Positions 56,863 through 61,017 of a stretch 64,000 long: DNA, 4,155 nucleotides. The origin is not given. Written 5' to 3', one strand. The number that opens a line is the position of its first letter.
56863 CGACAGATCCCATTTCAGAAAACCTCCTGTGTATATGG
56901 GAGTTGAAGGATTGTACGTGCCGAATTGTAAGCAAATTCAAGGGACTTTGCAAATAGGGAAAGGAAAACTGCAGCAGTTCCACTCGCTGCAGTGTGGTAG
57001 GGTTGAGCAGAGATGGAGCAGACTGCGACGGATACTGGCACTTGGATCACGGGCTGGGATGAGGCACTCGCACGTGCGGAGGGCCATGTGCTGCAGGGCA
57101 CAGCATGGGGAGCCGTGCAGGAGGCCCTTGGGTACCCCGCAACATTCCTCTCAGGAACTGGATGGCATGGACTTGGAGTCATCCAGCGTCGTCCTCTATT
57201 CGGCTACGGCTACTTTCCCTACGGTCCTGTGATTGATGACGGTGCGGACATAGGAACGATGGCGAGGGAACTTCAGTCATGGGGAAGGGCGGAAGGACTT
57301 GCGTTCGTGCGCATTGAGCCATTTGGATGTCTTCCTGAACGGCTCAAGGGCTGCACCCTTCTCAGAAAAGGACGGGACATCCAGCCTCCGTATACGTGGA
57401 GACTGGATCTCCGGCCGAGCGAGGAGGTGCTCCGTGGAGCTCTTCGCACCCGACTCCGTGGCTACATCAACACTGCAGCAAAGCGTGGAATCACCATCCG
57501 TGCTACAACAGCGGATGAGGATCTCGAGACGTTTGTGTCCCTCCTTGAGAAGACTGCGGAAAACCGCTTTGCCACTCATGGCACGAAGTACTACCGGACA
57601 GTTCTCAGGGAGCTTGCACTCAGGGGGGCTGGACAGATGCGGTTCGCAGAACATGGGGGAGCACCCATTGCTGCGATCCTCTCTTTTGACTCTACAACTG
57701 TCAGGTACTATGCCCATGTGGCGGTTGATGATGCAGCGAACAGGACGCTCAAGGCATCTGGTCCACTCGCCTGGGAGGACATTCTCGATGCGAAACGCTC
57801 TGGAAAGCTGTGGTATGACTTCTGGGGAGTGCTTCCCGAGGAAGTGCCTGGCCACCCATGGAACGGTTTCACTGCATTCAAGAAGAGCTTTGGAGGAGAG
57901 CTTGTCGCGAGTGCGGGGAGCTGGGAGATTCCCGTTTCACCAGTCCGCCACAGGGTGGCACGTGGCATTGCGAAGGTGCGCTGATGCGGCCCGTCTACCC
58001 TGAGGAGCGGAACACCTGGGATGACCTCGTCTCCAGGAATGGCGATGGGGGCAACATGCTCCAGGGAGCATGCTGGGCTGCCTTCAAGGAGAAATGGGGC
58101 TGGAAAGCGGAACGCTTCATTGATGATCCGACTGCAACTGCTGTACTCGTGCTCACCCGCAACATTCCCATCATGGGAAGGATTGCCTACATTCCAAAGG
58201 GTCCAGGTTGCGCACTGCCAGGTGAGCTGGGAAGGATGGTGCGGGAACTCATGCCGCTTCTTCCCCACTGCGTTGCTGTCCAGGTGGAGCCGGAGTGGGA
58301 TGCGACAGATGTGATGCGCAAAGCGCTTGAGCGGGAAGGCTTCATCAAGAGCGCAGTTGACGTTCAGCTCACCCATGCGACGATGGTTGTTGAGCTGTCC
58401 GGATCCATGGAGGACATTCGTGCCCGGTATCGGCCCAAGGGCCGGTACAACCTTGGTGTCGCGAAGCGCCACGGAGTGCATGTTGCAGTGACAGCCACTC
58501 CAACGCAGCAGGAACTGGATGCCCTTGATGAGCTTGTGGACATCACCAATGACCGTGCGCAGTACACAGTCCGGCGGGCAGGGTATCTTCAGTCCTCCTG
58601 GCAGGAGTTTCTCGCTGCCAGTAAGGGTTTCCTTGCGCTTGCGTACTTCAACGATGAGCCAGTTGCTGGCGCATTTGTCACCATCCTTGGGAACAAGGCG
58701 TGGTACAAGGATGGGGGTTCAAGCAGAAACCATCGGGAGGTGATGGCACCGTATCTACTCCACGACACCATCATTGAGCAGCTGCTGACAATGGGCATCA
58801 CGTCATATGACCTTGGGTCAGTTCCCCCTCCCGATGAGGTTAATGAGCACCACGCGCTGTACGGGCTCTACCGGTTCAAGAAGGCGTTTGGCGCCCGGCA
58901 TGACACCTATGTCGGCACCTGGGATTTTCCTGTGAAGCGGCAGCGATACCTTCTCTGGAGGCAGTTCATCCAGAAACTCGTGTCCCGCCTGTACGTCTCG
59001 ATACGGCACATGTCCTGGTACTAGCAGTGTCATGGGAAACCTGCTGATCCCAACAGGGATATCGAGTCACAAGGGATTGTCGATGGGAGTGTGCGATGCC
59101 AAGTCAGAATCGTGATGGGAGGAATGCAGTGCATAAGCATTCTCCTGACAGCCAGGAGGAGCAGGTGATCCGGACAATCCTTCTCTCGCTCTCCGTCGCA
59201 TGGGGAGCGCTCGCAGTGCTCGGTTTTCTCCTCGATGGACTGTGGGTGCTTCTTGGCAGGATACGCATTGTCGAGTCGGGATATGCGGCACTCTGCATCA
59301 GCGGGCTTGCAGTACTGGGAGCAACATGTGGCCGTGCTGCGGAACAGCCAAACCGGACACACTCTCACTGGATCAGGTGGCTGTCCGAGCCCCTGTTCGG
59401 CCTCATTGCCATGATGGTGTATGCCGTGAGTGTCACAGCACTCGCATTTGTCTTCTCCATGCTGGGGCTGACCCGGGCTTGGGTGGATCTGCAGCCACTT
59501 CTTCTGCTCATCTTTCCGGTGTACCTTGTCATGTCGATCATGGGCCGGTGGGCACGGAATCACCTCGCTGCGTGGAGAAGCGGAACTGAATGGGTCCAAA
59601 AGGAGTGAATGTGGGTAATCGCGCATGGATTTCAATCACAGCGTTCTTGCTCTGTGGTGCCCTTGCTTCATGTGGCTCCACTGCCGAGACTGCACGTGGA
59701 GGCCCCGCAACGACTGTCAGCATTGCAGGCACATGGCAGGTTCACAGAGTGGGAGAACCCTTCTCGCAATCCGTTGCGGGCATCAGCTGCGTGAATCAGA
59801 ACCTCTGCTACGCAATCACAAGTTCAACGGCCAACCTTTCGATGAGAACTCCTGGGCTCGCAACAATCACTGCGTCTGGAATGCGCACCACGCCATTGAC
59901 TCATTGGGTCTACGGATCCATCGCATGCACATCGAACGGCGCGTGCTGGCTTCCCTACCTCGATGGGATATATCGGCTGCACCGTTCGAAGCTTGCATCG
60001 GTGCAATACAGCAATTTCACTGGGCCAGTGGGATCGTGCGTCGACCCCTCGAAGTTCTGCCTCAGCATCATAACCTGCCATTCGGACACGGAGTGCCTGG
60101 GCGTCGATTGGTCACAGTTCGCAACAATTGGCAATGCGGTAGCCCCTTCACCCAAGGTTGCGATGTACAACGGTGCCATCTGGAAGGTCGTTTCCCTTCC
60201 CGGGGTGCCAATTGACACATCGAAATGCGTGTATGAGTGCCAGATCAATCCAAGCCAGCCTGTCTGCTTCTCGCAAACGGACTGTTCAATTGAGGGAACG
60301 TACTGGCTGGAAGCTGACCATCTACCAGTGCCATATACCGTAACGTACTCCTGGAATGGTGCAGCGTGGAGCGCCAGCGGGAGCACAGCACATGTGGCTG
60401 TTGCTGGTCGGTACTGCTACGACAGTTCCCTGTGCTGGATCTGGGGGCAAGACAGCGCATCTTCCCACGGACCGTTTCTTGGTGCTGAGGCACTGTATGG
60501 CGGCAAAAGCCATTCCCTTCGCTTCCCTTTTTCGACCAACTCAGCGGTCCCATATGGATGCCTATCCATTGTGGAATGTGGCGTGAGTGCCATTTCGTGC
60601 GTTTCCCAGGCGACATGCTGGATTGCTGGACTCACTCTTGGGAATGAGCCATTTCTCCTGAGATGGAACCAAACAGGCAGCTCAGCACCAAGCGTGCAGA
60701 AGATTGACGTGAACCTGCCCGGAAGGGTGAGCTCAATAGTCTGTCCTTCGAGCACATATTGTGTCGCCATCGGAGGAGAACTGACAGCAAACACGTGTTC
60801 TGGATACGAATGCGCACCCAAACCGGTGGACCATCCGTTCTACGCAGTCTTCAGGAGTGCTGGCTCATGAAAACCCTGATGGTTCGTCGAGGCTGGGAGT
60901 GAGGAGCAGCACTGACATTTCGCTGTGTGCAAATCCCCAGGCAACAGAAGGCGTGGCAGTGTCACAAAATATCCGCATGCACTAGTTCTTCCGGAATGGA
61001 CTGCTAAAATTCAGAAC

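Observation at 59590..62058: Pair of lipoproteins built from an unfamiliar ~38-aa double-cysteine repeat (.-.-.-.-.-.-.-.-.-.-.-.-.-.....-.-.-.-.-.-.)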

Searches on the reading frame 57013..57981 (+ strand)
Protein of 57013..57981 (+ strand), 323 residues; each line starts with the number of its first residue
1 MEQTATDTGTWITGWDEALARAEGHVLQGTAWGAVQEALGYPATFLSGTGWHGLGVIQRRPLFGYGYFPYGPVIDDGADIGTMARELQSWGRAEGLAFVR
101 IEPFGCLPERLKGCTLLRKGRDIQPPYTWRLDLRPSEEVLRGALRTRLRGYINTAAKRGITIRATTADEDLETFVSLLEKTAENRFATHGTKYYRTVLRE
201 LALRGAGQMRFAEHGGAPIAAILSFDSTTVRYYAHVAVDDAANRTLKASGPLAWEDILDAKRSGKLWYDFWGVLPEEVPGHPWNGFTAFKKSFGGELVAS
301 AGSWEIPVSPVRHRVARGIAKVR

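Call 34: search_protein_families(library=pfam, proteins=[window:57013-57981:+], max_evalue=0.001)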
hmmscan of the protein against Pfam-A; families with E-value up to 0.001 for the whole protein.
window:57013-57981:+ (323 aa): 2 families
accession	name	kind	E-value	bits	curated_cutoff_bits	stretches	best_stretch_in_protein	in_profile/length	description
PF02388.22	FemAB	-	2.2e-22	79.9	24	2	217-319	306-404/406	FemAB family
PF13480.13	Acetyltransf_6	-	1.7e-12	48.2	22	1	144-271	3-135/143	Acetyltransferase (GNAT) domain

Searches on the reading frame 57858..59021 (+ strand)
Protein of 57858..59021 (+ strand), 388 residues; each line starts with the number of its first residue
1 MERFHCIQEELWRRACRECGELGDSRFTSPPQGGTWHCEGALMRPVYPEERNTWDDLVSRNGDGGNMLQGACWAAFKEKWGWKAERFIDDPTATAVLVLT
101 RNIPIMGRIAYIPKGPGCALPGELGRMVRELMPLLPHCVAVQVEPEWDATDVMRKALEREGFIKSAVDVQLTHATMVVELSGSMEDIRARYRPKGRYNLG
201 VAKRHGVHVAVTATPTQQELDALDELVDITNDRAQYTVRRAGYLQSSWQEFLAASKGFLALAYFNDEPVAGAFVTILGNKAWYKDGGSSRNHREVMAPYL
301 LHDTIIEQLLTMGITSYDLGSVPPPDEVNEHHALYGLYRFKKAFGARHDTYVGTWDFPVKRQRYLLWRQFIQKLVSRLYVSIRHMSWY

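Call 34: search_protein_families(library=pfam, proteins=[window:57858-59021:+], max_evalue=0.001)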
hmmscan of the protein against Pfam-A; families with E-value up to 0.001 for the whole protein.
window:57858-59021:+ (388 aa): 2 families
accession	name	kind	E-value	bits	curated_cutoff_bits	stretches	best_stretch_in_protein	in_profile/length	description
PF02388.22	FemAB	-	2.3e-25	89.7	24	2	267-366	306-400/406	FemAB family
PF13480.13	Acetyltransf_6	-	1.7e-08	35.1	22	1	204-321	16-136/143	Acetyltransferase (GNAT) domain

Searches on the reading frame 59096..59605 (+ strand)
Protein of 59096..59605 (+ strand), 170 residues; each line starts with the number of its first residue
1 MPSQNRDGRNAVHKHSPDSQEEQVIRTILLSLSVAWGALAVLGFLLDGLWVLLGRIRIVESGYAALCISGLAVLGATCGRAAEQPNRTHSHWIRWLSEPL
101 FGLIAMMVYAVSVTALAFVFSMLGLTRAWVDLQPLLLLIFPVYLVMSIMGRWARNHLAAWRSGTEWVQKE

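Call 34: search_protein_families(library=pfam, proteins=[window:59096-59605:+], max_evalue=0.001)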
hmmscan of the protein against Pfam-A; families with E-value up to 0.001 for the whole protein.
window:59096-59605:+ (170 aa): 0 families

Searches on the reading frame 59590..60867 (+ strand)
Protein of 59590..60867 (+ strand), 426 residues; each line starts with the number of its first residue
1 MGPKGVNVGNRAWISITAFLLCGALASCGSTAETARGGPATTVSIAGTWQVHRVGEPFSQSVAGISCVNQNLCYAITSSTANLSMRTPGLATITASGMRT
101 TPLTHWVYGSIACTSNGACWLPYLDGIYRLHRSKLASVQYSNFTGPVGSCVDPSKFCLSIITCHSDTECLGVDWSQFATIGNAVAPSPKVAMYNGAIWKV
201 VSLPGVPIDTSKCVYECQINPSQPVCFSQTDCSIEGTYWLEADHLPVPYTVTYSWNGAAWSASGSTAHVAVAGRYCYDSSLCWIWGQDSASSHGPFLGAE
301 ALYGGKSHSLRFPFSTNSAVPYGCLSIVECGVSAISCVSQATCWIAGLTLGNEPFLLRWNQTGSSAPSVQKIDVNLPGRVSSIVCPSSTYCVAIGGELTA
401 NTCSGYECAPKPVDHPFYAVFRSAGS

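Call 3: search_protein_families(library=pfam, proteins=[window:59590-60867:+], max_evalue=1)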
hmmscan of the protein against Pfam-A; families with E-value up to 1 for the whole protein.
window:59590-60867:+ (426 aa): 0 families

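Call 4: search_protein_families(library=ncbifam, proteins=[window:59590-60867:+], max_evalue=1)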
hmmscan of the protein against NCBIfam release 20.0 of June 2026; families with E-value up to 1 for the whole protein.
window:59590-60867:+ (426 aa): 0 families

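Call 8: find_homologous_proteins(query=window:59590-60867:+, max_evalue=0.001)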
Query window:59590-60867:+ (426 aa): 1 proteins with E <= 0.001 among 5657 candidates.
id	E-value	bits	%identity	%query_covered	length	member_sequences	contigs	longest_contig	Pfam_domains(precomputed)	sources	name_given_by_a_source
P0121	7.3e-284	959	99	98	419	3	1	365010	-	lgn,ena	-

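Call 42: search_protein_representatives(protein=window:59590-60867:+)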
Query: 426 residues. Proteins with E-value up to 0.001 (for the whole library): 26; up to 1e-10: 2; up to 1e-30: 1. The best 26 are listed.
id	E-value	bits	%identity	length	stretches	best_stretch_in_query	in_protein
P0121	2.3e-284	959.2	99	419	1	8-426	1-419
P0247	1.9e-13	66.4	32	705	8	333-397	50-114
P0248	3.4e-09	52.3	32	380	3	183-398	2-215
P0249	4.2e-09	52.0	32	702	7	352-396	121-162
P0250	8.3e-09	51.1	32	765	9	331-397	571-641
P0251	6.1e-07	44.9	30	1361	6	333-398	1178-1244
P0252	6.9e-07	44.7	30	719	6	332-401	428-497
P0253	3.7e-06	42.3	34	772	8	333-395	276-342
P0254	5.0e-06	41.9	40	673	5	332-397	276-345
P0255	5.3e-06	41.8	32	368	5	335-397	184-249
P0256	7.2e-06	41.4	35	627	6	334-397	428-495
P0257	7.3e-06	41.4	31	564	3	157-400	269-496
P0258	4.0e-05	38.9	28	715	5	254-396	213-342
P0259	7.5e-05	38.0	30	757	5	250-397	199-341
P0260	1.4e-04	37.2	29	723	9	332-401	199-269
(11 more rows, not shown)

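Call 55: predict_structure(alignment_id=A2)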
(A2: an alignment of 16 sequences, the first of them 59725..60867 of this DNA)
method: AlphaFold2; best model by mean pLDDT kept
length: 381 residues; sequences in the alignment: 16
mean_pLDDT: 66.8   pTM: 0.73
mean pLDDT of the five models: 66.8, 64.8, 64.6, 64.1, 59.8
residues with pLDDT >= 90: 21; 70-90: 164; 50-70: 98; < 50: 98
segments of 3 or more residues with pLDDT < 50: 7-15, 35-38, 42-62, 87-94, 133-137, 250-253, 256-273, 355-370, 379-381
pLDDT, mean of each block of 10 residues (from residue 1): 48 57 83 54 44 40 72 72 47 50 55 82 82 49 82 85 67 75 90 72 85 89 79 84 59 48 43 54 73 89 81 74 70 81 84 49 39 55 40
secondary structure, 60 per line:
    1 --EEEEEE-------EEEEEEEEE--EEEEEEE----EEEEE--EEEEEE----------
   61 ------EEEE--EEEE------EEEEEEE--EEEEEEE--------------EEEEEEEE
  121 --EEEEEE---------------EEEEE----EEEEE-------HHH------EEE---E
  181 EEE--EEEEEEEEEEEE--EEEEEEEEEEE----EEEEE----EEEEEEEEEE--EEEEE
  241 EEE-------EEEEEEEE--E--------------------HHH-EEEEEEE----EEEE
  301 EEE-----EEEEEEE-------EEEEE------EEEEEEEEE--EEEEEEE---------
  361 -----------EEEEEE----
elements in order: E3-8 E16-24 E27-33 E38-42 E45-50 E67-70 E73-76 E83-89 E92-98 E113-120 E123-128 E144-148 E153-157 E174-176 E180-183 E186-197 E200-210 E215-219 E224-233 E236-243 E251-258 E286-292 E297-303 E309-315 E323-327 E334-342 E345-351 E372-377

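Call 57: fold_search(model_id=the predicted structure, library=pdb)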
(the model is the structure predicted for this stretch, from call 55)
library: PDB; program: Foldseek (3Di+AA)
matches with E <= 10: 883; with E <= 0.001: 256
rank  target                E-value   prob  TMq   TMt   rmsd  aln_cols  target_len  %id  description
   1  5ojr_D                3.6e-07  1.00  0.52  0.63   7.0       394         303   13  YCF48 bound to D1 peptide (released 2018-08-08)
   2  1yfq                  3.6e-07  1.00  0.55  0.60   8.7       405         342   10  High resolution S. cerevisiae Bub3 mitotic checkpoint protein (released 2005-01-11)
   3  5ojr_A                6.6e-07  1.00  0.53  0.64   6.7       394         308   12  YCF48 bound to D1 peptide (released 2018-08-08)
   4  5ojr_C                6.9e-07  1.00  0.52  0.64   7.0       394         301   13  YCF48 bound to D1 peptide (released 2018-08-08)
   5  5ojp_C                8.9e-07  1.00  0.53  0.65   5.9       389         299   13  YCF48 bound to D1 peptide (released 2018-08-08)
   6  4bl0_A                8.9e-07  1.00  0.55  0.62   7.6       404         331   10  Crystal structure of yeast Bub3-Bub1 bound to phospho-Spc105 (released 2013-09-18)
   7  5ojp_A                1.1e-06  1.00  0.53  0.63   6.9       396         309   12  YCF48 bound to D1 peptide (released 2018-08-08)
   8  2i3t_A                1.1e-06  1.00  0.55  0.61   8.1       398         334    9  Bub3 complex with Mad3 (BubR1) GLEBS motif (released 2007-01-09)
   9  5ojr_B                1.2e-06  1.00  0.55  0.65   6.0       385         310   13  YCF48 bound to D1 peptide (released 2018-08-08)
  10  2xbg                  1.9e-06  1.00  0.53  0.63   5.9       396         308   13  Crystal Structure of YCF48 from Thermosynechococcus elongatus (released 2011-04-13)
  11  2i3s_A                2.3e-06  1.00  0.53  0.60   8.5       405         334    9  Bub3 complex with Bub1 GLEBS motif (released 2007-01-09)
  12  5oj5_A                2.5e-06  1.00  0.53  0.63   6.6       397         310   12  YCF48 bound to D1 peptide (released 2018-08-08)
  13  6g18_g                2.8e-06  1.00  0.51  0.59   6.7       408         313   12  Cryo-EM structure of a late human pre-40S ribosomal subunit - State C (released 2018-06-06)
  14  4kzx_g                4.0e-06  1.00  0.49  0.58   8.4       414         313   12  Rabbit 40S ribosomal subunit in complex with eIF1. (released 2013-07-24)
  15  8wc3_B                4.2e-06  1.00  0.54  0.61   7.2       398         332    8  Cryo-EM structure of the SEP363856-bound mTAAR1-Gs complex (released 2023-12-27)
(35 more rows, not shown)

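Call 69: search_solved_structures(query=A2, max_evalue=10, show_alignments=0)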
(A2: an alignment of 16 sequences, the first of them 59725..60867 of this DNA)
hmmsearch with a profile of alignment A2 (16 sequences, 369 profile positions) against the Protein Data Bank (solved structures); distinct sequences matched with E-value up to 10: 2.
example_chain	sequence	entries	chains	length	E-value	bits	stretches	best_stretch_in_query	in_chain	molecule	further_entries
6gxr_A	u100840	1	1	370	0.19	13.2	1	16-251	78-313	BP39L lectin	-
5y9h_A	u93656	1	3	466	0.29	12.6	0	24-52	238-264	SafD,Putative outer membrane protein,Putative outer membrane protein,Putative outer membra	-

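Call 70: search_solved_structures(query=A2, max_evalue=0.25, show_alignments=1)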
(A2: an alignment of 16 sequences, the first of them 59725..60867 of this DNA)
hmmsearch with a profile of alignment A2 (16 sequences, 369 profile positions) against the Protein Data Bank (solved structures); distinct sequences matched with E-value up to 0.25: 1.
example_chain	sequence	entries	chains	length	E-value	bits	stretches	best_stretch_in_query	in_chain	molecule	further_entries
6gxr_A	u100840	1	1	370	0.19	13.2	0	16-251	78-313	BP39L lectin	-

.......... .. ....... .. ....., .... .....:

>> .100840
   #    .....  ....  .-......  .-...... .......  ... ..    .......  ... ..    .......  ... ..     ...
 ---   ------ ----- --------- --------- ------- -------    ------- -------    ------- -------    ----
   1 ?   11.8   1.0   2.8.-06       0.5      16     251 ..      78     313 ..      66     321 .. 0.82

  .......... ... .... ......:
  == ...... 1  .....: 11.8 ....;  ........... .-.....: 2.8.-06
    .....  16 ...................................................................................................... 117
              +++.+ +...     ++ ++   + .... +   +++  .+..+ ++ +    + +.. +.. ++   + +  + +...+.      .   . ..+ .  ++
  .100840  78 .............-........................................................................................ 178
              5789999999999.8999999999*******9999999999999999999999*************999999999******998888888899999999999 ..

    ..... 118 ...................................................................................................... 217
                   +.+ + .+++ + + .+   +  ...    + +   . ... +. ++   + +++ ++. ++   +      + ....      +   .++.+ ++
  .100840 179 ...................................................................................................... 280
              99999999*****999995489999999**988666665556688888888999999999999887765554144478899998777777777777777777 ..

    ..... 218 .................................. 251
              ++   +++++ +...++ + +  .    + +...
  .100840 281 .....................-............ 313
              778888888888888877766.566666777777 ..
